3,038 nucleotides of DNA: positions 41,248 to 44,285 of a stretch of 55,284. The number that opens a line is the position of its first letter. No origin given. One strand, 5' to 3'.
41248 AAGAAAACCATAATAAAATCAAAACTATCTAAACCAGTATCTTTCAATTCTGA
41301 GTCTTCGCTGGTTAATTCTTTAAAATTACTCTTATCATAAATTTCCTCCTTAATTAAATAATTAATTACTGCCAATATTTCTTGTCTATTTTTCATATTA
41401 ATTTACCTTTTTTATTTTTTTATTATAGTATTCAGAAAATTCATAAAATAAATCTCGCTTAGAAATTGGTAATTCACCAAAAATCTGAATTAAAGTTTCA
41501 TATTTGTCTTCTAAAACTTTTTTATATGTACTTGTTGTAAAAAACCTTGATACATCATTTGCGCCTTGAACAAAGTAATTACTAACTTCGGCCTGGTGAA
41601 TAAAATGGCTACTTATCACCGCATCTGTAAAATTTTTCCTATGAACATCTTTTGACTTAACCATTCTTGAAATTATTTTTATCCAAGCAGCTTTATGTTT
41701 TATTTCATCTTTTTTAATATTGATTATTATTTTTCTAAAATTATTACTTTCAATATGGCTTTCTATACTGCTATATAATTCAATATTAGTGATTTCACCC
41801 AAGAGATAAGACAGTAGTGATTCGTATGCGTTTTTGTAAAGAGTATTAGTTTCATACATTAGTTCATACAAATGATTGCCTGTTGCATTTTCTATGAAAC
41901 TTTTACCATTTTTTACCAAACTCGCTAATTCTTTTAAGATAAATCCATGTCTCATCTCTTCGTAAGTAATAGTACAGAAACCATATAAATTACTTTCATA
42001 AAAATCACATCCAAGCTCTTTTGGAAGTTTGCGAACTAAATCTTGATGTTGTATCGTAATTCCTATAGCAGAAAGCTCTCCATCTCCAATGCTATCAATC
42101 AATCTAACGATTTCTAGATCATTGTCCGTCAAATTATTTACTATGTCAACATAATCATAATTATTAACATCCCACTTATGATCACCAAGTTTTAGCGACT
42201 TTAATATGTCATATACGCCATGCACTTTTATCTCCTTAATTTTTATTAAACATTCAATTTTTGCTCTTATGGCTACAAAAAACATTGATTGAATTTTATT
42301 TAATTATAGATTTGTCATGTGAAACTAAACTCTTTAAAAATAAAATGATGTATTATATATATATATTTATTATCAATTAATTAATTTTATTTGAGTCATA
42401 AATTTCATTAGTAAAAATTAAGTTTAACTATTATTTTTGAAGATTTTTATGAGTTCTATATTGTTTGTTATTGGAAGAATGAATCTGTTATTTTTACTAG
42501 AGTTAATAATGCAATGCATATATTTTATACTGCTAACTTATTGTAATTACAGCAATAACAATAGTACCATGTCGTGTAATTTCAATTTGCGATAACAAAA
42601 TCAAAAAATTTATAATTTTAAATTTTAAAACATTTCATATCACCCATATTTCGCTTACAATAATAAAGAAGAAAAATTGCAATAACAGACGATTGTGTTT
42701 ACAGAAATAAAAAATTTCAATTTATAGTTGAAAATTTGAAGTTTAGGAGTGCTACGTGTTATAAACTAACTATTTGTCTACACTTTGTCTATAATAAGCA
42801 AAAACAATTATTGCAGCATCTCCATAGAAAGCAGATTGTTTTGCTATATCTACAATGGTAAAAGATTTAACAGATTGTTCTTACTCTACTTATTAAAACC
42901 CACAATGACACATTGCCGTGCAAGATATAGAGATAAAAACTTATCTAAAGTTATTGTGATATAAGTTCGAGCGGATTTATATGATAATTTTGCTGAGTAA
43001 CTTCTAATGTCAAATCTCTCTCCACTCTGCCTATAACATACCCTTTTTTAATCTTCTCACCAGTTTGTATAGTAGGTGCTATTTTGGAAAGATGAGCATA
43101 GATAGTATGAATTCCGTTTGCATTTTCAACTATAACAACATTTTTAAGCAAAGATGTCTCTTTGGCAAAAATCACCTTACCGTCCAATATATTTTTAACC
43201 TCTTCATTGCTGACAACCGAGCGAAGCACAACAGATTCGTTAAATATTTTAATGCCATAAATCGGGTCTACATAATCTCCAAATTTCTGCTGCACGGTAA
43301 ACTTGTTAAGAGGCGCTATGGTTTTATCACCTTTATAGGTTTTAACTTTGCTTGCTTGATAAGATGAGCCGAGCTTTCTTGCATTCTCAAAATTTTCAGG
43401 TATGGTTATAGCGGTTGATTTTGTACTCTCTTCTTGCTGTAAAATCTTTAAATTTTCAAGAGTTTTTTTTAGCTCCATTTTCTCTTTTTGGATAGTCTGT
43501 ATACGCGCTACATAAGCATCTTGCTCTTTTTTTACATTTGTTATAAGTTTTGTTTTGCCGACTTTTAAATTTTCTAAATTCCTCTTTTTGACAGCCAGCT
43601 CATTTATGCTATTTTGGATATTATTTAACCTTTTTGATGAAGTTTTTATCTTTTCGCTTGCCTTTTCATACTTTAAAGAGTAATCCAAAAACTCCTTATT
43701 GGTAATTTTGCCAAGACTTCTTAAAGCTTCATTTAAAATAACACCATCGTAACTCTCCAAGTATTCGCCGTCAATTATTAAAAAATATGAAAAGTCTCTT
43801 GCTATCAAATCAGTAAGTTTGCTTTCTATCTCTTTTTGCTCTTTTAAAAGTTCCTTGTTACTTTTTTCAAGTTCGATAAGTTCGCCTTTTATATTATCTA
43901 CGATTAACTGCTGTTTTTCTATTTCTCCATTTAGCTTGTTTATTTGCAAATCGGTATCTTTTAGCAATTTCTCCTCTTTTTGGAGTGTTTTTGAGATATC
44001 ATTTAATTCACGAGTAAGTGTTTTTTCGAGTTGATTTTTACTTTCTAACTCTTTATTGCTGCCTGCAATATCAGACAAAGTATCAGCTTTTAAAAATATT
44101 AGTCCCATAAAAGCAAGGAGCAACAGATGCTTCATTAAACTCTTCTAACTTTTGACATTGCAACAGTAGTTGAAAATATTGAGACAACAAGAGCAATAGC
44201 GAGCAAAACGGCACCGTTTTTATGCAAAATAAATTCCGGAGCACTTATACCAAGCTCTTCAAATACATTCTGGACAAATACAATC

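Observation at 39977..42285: Sub-operon pairing a di-iron carboxylate protein with a private ACP and a divergent ketosynthase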

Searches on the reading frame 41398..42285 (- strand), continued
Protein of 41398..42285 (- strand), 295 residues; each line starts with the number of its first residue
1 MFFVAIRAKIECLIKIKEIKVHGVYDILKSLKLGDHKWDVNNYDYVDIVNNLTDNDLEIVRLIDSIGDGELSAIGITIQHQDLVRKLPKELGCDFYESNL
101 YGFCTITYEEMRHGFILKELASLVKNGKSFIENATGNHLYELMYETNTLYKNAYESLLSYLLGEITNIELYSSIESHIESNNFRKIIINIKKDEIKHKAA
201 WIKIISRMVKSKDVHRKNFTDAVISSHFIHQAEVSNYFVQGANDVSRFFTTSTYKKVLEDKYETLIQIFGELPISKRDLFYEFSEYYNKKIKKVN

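Call 53: search_protein_families(library=pfam, proteins=[L015:545-1648:+, L015:2525-4183:+, L015:4261-5358:+, L020:309-890:+, L021:37-561:+, L017:296-841:+, L012:1505-2131:+, L021:2610-3716:+, L001:12245-12859:+, L019:2153-2458:+], max_evalue=0.01)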
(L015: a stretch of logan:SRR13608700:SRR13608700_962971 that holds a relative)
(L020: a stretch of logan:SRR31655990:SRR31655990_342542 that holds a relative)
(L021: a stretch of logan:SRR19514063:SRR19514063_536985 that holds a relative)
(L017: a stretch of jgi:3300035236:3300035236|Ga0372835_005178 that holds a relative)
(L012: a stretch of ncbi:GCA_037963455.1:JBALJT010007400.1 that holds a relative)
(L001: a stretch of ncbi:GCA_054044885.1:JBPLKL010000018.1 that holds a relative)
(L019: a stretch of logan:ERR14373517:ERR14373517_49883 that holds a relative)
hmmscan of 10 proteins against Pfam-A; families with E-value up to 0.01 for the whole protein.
L015:545-1648:+ (367 aa): 1 family
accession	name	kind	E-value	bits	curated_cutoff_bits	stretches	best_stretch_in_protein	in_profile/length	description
PF07291.16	MauE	-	0.0062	17.3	27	1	101-187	4-85/128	Methylamine utilisation protein MauE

L015:2525-4183:+ (552 aa): 2 families
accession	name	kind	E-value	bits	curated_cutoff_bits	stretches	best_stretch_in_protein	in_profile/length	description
PF03712.20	Cu2_monoox_C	-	0.0012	18.8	23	1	420-549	5-135/157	Copper type II ascorbate-dependent monooxygenase, C-terminal domain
PF13442.11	Cytochrome_CBB3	-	0.0025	18.6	27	1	171-220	9-57/68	Cytochrome C oxidase, cbb3-type, subunit III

L015:4261-5358:+ (365 aa): 0 families

L020:309-890:+ (193 aa): 0 families

L021:37-561:+ (174 aa): 0 families

L017:296-841:+ (181 aa): 0 families

L012:1505-2131:+ (208 aa): 0 families

L021:2610-3716:+ (369 aa): 1 family
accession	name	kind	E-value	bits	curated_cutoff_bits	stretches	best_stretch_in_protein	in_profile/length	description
PF11962.13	Peptidase_G2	-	0.00034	20.5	25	1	271-334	38-100/228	Peptidase_G2, IMC autoproteolytic cleavage domain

L001:12245-12859:+ (204 aa): 3 families
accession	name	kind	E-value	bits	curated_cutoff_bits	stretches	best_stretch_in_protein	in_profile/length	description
PF00753.33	Lactamase_B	-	5.4e-25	88.9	22.7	1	12-184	5-196/196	Metallo-beta-lactamase superfamily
PF13483.12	Lactamase_B_3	-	1.8e-05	25.2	24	1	10-96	4-58/160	Beta-lactamase superfamily domain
PF12706.13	Lactamase_B_2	-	0.003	17.6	27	1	44-84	30-72/200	Beta-lactamase superfamily domain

L019:2153-2458:+ (101 aa): 0 families

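Call 55: search_dna_similar(query=P0040, collection=phages, mode=protein, max_evalue=0.001)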
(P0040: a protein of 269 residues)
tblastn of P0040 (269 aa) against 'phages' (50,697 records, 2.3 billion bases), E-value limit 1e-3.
No match.

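Call 56: search_dna_similar(query=P0036, collection=phages, mode=protein, max_evalue=0.001)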
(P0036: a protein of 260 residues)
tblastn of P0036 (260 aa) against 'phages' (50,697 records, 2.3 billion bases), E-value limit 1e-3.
No match.

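Call 57: search_dna_similar(query=L017:1377-2462:+, collection=phages, mode=protein, max_evalue=0.00001, max_rows=15)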
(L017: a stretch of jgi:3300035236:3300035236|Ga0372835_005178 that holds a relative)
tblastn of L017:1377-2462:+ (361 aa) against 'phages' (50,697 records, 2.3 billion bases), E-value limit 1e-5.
Records with a match: 1; places in all: 1; records where one place covers at least 80% of the query: 1.
Best place of each record, by identity: <60% 1.
By first word of the organism name: Caudoviricetes 1.
By host as written in the record: - 1.
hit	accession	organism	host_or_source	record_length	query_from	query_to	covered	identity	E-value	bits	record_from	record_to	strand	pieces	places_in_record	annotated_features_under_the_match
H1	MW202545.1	Caudoviricetes sp.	Manatee Spring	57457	3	356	98%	32.6%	3e-38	151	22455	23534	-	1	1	3-oxoacyl-(acyl-carrier-protein) synthase | hypothetical protein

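Call 58: get_annotated_region(hit=H1, flank=6000)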
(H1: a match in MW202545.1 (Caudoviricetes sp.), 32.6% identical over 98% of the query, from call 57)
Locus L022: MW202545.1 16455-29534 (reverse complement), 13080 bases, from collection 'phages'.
description: Siphoviridae sp. isolate ctpbd312, complete genome.
organism: Caudoviricetes sp. (NCBI taxid 2832643)
taxonomy: Viruses; Duplodnaviria; Heunggongvirae; Uroviricota; Caudoviricetes
host: -; source: Manatee Spring; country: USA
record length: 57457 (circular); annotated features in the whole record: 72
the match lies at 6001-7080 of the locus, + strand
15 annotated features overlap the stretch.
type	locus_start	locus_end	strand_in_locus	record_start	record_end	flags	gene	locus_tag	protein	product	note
CDS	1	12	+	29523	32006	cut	-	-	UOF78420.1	endo n acetylneuraminidase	-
CDS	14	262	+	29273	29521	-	-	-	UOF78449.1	hypothetical protein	-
CDS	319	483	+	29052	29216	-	-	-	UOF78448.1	hypothetical protein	-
CDS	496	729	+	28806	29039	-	-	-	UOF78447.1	heat shock factor binding protein 1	-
CDS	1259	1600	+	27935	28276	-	-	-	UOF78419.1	l alanyl d glutamate peptidase endolysin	-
CDS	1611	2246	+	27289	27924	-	-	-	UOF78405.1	hypothetical protein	-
CDS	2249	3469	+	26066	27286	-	-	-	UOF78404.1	tail protein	-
CDS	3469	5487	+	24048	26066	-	-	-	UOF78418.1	phage stabilization protein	-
CDS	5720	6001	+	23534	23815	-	-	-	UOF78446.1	hypothetical protein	-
CDS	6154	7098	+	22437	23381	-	-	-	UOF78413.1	3-oxoacyl-(acyl-carrier-protein) synthase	-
CDS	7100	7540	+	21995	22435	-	-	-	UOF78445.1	hypothetical protein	-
CDS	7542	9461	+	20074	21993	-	-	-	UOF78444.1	hypothetical protein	-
CDS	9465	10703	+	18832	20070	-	-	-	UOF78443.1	coronavirus S2 glycoprotein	-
CDS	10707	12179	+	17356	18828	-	-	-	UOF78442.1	hypothetical protein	-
CDS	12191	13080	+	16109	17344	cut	-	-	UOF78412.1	transglycosylase slt domain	-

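Call 63: search_protein_families(library=pfam, proteins=[L022:7100-7540:+, L022:5720-6001:+], max_evalue=1)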
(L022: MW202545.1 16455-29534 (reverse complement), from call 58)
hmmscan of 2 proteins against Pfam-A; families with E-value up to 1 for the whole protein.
L022:7100-7540:+ (146 aa): 1 family
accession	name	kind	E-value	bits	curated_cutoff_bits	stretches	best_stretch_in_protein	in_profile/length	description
PF04931.18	DNA_pol_phi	-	0.086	11.4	27.6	1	12-61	571-609/765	DNA polymerase phi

L022:5720-6001:+ (93 aa): 0 families

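Call 70: fold_search(model_id=the predicted structure, library=viral)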
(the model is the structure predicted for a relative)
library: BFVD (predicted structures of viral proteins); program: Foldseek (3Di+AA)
matches with E <= 10: 141; with E <= 0.001: 0
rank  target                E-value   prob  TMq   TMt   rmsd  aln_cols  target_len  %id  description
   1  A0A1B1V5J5            1.0e-01  0.98  0.47  0.36   9.2       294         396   15  ribonucleoside-diphosphate reductase [Malacosoma sp. alphabaculovirus]
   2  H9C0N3                1.6e-01  0.12  0.13  0.11  24.2       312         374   14  (no name in the UniProt tables at hand)
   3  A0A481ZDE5            1.7e-01  0.91  0.43  0.36  13.5       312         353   11  ribonucleoside-diphosphate reductase [Pithovirus LCPAC404]
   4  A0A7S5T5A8            4.2e-01  0.10  0.17  0.07  24.8       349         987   12  (no name in the UniProt tables at hand)
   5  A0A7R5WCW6            6.4e-01  0.44  0.33  0.29  15.3       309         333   14  ribonucleoside-diphosphate reductase [Diachasmimorpha longicaudata entomopoxvirus]
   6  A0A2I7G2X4            7.3e-01  0.10  0.19  0.17  15.9       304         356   10  ribonucleoside-diphosphate reductase [Esparto virus]
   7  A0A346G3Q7            7.6e-01  0.11  0.19  0.16  21.4       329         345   10  (no name in the UniProt tables at hand)
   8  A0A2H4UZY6            7.9e-01  0.38  0.34  0.28  13.0       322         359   10  ribonucleoside-diphosphate reductase [Operophtera brumata nucleopolyhedrovirus]
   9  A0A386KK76            8.3e-01  0.44  0.35  0.13  14.8       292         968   11  Ribonucleoside-diphosphate reductase [Acinetobacter phage vB_AbaM_B09_Aci01-1]
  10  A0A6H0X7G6            9.0e-01  0.51  0.37  0.36  10.3       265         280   12  (no name in the UniProt tables at hand)
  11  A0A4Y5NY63            9.8e-01  0.06  0.14  0.12  48.8       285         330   12  (no name in the UniProt tables at hand)
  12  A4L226                1.2e+00  0.25  0.33  0.27  12.7       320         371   12  ribonucleoside-diphosphate reductase [Gryllus bimaculatus nudivirus]
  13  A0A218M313            1.2e+00  0.60  0.30  0.44  11.1       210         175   12  Rubrerythrin diiron-binding domain-containing protein [Acidovorax phage ACP17]
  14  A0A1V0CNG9            1.2e+00  0.38  0.38  0.34  12.2       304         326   12  (no name in the UniProt tables at hand)
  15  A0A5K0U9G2            1.3e+00  0.21  0.32  0.20  12.5       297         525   12  Ribonucleoside-diphosphate reductase small chain [Yasminevirus sp. GU-2018]
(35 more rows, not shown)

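Call 73: search_protein_families(library=padloc, proteins=[window:41398-42225:-], max_evalue=0.01)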
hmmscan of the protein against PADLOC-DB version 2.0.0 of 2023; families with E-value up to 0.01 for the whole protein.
window:41398-42225:- (275 aa): 0 families

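Call 74: search_protein_families(library=phrogs, proteins=[window:41398-42225:-], max_evalue=0.01)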
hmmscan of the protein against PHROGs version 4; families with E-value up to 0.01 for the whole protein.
window:41398-42225:- (275 aa): 0 families

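Call 86: search_protein_families(library=pfam, proteins=[L007:12255-12899:+, L013:2158-2967:+], max_evalue=0.0001)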
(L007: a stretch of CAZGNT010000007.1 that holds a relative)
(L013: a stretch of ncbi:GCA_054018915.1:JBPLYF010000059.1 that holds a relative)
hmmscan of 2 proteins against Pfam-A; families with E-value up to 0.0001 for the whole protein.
L007:12255-12899:+ (214 aa): 1 family
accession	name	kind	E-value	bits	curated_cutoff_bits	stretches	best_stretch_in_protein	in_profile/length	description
PF00753.33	Lactamase_B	-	4e-26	92.6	22.7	1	12-166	5-185/196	Metallo-beta-lactamase superfamily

L013:2158-2967:+ (269 aa): 1 family
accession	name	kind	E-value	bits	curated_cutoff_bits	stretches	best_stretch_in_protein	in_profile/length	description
PF01575.25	MaoC_dehydratas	-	4.9e-07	29.8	27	1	8-46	21-59/123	MaoC like domain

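Call 95: search_protein_families(library=pfam, alignment_id=A2, max_evalue=1)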
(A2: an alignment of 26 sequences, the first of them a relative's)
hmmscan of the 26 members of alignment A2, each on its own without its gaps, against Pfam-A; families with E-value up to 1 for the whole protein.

A. member 1, P0001 (275 aa): 3 families
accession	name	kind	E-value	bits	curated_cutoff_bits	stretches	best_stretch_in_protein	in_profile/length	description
PF02915.23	Rubrerythrin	-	0.0089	16.9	22.8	1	142-213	8-83/137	Rubrerythrin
PF22277.2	EncFtn-like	-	0.071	13.3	27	0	136-193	18-75/85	EncFtn-like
PF03405.20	FA_desaturase_2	-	0.21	10.8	22.7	1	88-194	107-215/325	Fatty acid desaturase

B. families by the number of members that match (of 26 scanned): 40 families (the first 25 are shown)
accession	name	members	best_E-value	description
PF03405.20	FA_desaturase_2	22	8e-07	Fatty acid desaturase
PF02915.23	Rubrerythrin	20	4.5e-07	Rubrerythrin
PF13668.12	Ferritin_2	7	0.0032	Ferritin-like domain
PF03232.19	COQ7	6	0.025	Ubiquinone biosynthesis protein COQ7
PF00268.27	Ribonuc_red_sm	4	0.0036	Ribonucleotide reductase, small chain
PF05138.18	PaaA_PaaC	3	0.0044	Phenylacetic acid catabolic protein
PF22277.2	EncFtn-like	2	0.0067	EncFtn-like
PF10454.14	DUF2458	2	0.028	Protein of unknown function (DUF2458)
PF11583.14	AurF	2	0.032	P-aminobenzoate N-oxygenase AurF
PF11074.14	DUF2779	2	0.041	Domain of unknown function(DUF2779)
PF07875.18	Coat_F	2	0.063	Coat F domain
PF09537.16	DUF2383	2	0.077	Domain of unknown function (DUF2383)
PF10118.14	Metal_hydrol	1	0.0016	Predicted metal-dependent hydrolase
PF09687.15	PRESAN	1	0.0019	Plasmodium RESA N-terminal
PF07017.17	PagP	1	0.0034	Antimicrobial peptide resistance and lipid A acylation protein PagP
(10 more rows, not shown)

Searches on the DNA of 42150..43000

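Call 71: search_rna_families(source=window, start=42150, end=43000, threshold=evalue, max_evalue=1)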
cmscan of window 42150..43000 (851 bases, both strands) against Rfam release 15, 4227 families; matches with E-value up to 1: 1.
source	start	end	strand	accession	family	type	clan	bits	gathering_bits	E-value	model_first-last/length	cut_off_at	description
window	42519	42556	-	RF02350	psRNA6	Gene; sRNA;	-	12.4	60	0.65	1-333/333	no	Nitrosomonas sRNA psRNA6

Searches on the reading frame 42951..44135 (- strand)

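Call 82: search_protein_families(library=ncbifam, proteins=[window:42951-44135:-], max_evalue=0.00001)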
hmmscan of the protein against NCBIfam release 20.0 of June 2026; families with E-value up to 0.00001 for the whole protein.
window:42951-44135:- (394 aa): 2 families
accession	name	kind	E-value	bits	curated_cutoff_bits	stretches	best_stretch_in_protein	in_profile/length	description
NF047755.1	LIC_10271_M23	exception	4.6e-09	36.3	180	1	216-388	40-205/207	LIC_10271 family cell wall hydrolase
NF053738.1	S2SprSpoIIQBc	equivalog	7.1e-06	25.8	250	1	312-378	136-200/232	stage II sporulation protein SpoIIQ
